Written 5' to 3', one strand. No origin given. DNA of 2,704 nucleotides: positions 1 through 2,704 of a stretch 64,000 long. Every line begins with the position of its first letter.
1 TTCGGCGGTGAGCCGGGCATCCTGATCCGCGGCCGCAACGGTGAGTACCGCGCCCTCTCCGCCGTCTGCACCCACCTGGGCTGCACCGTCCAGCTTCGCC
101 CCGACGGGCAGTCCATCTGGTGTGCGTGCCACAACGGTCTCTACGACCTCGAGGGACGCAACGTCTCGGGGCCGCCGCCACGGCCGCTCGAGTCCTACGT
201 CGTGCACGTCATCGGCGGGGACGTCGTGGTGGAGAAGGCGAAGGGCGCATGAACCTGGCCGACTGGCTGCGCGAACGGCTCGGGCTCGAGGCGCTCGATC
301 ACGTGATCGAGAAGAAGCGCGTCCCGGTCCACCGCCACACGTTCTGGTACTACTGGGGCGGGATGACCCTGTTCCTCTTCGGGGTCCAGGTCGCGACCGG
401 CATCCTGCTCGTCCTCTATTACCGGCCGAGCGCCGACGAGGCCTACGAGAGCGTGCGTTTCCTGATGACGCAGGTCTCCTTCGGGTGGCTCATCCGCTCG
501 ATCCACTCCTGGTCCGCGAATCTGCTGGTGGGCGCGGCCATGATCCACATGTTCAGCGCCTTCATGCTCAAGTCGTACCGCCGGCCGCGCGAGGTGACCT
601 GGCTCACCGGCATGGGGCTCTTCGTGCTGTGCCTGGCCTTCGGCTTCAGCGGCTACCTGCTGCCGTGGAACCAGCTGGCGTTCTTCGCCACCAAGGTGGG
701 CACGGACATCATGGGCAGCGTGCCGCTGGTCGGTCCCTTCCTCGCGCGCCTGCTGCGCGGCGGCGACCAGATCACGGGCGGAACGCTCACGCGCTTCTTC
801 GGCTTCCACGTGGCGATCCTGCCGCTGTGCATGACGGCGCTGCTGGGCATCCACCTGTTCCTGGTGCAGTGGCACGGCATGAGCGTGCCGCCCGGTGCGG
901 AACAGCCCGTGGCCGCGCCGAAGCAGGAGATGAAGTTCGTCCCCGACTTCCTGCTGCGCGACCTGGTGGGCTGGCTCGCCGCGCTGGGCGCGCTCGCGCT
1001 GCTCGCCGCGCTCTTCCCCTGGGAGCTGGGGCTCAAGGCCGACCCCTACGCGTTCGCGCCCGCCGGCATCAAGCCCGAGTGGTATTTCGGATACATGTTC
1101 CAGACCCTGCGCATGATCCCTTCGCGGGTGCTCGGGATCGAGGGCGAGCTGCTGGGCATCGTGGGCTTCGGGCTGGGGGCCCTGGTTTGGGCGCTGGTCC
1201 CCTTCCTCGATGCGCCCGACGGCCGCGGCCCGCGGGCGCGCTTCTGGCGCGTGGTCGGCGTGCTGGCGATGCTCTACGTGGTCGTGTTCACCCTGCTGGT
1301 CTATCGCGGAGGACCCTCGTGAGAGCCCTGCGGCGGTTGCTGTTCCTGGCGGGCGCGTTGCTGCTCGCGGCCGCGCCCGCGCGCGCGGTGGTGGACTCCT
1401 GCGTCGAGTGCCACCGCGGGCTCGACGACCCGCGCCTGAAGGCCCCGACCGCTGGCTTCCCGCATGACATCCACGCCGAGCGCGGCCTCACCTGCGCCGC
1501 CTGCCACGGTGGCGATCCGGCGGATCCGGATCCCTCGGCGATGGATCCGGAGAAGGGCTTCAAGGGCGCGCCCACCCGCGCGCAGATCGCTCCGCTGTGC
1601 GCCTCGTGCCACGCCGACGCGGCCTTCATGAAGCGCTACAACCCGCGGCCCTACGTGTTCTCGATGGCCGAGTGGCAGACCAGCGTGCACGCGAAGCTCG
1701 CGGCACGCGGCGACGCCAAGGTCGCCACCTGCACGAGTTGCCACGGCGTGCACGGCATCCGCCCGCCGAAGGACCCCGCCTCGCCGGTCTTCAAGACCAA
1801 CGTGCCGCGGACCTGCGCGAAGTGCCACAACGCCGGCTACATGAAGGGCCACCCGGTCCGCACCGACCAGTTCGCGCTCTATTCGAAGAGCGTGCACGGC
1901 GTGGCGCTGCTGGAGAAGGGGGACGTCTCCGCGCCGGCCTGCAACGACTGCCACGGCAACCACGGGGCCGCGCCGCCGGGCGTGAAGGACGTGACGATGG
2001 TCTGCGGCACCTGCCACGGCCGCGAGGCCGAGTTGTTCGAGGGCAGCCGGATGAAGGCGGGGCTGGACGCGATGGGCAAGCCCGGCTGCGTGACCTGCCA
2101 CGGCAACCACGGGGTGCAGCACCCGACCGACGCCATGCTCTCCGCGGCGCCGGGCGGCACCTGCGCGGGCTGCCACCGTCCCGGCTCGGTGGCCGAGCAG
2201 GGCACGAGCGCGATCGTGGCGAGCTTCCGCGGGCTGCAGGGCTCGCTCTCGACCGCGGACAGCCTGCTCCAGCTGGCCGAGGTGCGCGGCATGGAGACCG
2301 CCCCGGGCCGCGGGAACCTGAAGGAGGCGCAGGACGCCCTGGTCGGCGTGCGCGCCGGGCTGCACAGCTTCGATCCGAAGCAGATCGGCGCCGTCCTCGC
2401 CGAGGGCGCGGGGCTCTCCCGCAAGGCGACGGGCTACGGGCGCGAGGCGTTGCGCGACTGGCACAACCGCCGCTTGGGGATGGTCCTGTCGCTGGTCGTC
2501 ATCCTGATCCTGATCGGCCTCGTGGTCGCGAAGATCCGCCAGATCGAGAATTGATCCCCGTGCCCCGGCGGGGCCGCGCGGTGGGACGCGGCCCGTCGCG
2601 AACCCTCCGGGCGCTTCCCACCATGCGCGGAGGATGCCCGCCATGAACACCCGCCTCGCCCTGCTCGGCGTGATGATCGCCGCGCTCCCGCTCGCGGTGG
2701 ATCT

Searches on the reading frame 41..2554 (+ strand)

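Call 11: search_protein_families(library=pfam, proteins=[window:41-2554:+], max_evalue=0.01)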
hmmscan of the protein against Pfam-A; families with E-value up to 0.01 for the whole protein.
window:41-2554:+ (837 aa): 6 families
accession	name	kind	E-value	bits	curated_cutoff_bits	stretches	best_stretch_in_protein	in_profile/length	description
PF09699.15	Paired_CXXCH_1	-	2.7e-16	59.4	20.6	3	560-597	5-37/41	Doubled CXXCH motif (Paired_CXXCH_1)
PF14537.11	Cytochrom_c3_2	-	1.2e-13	51.8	25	2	477-597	1-79/79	Cytochrome c3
PF14522.11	Cytochrome_C7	-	1.8e-11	44.2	24.8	0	473-568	3-66/67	Cytochrome c7 and related cytochrome c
PF22113.1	Mtrc-MtrF_II-IV_dom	-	1.5e-10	41.3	30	1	449-600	26-167/176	Outer membrane cytochrome MtrC/MtrF-like, domains II/IV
PF22678.1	Cytochrom_c_NrfB-like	-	2.6e-07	31.4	27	1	451-493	33-69/89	Cytochrome c-type protein NrfB-like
PF02085.21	Cytochrom_CIII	-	2e-05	25.3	22.9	0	468-596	18-101/101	Class III cytochrome C family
